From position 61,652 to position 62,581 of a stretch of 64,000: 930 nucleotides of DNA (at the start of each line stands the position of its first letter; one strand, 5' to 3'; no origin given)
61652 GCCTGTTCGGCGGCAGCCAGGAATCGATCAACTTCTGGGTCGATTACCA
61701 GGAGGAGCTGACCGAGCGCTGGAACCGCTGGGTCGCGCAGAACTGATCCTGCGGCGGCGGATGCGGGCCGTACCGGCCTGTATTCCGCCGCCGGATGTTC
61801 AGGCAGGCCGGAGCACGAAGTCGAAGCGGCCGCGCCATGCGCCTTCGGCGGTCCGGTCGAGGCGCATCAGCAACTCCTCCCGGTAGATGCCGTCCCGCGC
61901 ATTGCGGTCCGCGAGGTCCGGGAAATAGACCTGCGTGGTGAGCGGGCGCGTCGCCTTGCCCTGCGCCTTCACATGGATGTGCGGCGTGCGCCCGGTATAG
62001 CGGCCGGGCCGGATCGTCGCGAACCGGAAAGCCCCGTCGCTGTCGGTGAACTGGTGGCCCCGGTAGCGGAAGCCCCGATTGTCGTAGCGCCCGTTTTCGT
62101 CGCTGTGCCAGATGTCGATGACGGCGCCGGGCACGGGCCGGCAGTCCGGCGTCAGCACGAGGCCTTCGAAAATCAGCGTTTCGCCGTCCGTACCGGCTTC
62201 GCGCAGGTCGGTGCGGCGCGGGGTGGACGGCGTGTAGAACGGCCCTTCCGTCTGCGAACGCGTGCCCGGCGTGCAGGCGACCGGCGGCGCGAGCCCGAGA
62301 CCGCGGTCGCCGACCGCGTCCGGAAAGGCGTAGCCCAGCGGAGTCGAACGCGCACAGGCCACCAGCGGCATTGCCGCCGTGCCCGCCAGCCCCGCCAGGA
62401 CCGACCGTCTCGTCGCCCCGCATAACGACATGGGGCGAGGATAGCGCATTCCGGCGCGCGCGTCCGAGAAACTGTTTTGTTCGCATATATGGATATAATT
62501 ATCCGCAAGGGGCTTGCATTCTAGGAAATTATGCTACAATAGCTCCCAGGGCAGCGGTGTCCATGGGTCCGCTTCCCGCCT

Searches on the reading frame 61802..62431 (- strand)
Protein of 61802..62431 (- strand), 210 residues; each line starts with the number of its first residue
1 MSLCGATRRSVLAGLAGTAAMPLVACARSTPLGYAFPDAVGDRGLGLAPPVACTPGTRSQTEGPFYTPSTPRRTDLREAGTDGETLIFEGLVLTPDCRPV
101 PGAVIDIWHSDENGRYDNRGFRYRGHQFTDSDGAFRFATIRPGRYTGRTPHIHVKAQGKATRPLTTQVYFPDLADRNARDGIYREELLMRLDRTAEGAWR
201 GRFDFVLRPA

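Call 51: find_homologous_proteins(query=window:61802-62431:-, max_evalue=1e-40)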
Query window:61802-62431:- (210 aa): 4182 proteins with E <= 1e-40 among 7154 candidates; the best 120 are listed.
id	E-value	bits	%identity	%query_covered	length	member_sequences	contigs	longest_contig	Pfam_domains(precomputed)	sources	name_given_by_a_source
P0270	7.6e-140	482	100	100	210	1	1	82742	PF00775.28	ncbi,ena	-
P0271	2.5e-111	388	80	100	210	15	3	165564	PF00775.28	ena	-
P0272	1.6e-108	379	81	100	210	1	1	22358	PF00775.28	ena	-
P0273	1.9e-107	376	82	98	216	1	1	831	PF00775.28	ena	-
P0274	2.5e-107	375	77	100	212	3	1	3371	PF00775.28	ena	-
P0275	1.2e-106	373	79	100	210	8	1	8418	PF00775.28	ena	-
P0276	1.8e-106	372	85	90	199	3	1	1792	PF00775.28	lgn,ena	-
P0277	2.0e-106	372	80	98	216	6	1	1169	PF00775.28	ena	-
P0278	7.0e-105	367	80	99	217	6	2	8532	PF00775.28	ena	-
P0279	7.8e-105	367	79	98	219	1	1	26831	PF00775.28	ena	-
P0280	2.7e-104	365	78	100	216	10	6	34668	PF00775.28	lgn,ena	-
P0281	4.4e-104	365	79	98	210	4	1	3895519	PF00775.28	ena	-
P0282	4.9e-104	365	78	100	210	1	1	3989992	PF00775.28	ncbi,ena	-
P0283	8.0e-104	364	77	100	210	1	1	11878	PF00775.28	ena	-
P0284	1.1e-103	363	78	100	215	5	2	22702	PF00775.28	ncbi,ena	-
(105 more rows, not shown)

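Call 52: find_encoding_contigs(protein=P0282, flank=7000, max_places=2)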
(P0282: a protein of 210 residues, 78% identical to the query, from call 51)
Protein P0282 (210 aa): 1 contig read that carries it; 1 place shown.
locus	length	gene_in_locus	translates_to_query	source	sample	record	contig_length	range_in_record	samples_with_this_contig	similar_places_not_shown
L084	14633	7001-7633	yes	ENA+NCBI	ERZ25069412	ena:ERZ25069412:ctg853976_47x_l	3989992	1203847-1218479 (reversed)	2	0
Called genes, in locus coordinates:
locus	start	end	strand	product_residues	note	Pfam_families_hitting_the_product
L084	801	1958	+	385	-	PF02515:CoA_transf_3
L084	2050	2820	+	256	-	PF00005:ABC_tran, PF13304:AAA_21 (faint), PF12399:BCA_ABC_TP_C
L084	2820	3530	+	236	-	PF13476:AAA_23 (weak), PF00005:ABC_tran, PF13304:AAA_21 (faint)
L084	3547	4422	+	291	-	PF02653:BPD_transp_2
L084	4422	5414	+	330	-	PF02653:BPD_transp_2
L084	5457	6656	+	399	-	PF13458:Peripla_BP_6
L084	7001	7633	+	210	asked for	PF00775:Dioxygenase_C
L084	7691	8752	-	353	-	PF13416:SBP_bac_8, PF01547:SBP_bac_1, PF13343:SBP_bac_6 (weak)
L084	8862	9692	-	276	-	PF00528:BPD_transp_1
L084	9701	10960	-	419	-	PF00528:BPD_transp_1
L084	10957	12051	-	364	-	PF00005:ABC_tran, PF08402:TOBE_2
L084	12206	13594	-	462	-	PF00202:Aminotran_3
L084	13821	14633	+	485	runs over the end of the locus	PF07364:DUF1485, PF07171:MlrC_C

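Call 53: find_encoding_contigs(protein=P0281, flank=7000, max_places=2)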
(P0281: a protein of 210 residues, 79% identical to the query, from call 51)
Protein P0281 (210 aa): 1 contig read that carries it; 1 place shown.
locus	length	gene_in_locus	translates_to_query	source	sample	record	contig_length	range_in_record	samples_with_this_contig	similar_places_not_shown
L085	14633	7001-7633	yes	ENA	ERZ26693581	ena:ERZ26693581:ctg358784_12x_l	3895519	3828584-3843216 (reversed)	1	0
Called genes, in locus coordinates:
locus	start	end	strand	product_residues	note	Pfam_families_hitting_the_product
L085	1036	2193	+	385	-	PF02515:CoA_transf_3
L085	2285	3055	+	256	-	PF00005:ABC_tran, PF13304:AAA_21 (faint), PF12399:BCA_ABC_TP_C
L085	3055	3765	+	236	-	PF13476:AAA_23 (weak), PF00005:ABC_tran, PF13304:AAA_21 (faint)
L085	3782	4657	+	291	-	PF02653:BPD_transp_2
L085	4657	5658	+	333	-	PF02653:BPD_transp_2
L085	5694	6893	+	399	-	PF13458:Peripla_BP_6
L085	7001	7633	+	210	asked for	PF00775:Dioxygenase_C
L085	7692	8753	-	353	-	PF13416:SBP_bac_8, PF01547:SBP_bac_1, PF13343:SBP_bac_6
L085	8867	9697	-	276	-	PF00528:BPD_transp_1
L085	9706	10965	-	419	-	PF00528:BPD_transp_1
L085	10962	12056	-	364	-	PF00005:ABC_tran, PF08402:TOBE_2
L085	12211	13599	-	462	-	PF00202:Aminotran_3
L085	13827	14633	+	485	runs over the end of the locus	PF07364:DUF1485, PF07171:MlrC_C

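Call 54: find_encoding_contigs(protein=P0271, flank=7000, max_places=3)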
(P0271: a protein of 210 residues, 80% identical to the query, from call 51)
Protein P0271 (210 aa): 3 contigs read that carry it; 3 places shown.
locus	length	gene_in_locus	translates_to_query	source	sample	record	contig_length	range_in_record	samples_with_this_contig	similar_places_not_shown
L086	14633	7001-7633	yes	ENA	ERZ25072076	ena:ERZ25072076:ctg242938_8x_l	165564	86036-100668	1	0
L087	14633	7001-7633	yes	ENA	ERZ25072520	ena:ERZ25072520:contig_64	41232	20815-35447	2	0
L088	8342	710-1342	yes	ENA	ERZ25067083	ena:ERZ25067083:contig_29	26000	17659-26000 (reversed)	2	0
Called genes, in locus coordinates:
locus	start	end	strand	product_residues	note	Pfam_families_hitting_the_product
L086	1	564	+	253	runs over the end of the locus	PF00106:adh_short, PF08659:KR, PF01370:Epimerase (faint), PF13561:adh_short_C2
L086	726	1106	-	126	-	-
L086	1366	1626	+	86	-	-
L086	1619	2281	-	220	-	PF13808:DDE_Tnp_1_assoc, PF01609:DDE_Tnp_1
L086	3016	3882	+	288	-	PF03050:DDE_Tnp_IS66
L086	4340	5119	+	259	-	PF07715:Plug (faint)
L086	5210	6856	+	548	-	PF00593:TonB_dep_Rec_b-barrel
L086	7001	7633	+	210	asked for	PF00775:Dioxygenase_C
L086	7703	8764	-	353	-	PF01547:SBP_bac_1, PF13416:SBP_bac_8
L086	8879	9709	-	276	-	PF00528:BPD_transp_1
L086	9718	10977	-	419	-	PF00528:BPD_transp_1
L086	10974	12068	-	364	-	PF00005:ABC_tran, PF08402:TOBE_2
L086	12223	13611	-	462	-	PF00202:Aminotran_3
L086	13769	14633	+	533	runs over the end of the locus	PF07364:DUF1485, PF07171:MlrC_C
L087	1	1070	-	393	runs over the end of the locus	PF01306:LacY_symp (faint), PF03825:Nuc_H_symport, PF07690:MFS_1, PF12832:MFS_1_like, PF07690:MFS_1 (weak)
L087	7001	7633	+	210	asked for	PF00775:Dioxygenase_C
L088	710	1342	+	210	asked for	PF00775:Dioxygenase_C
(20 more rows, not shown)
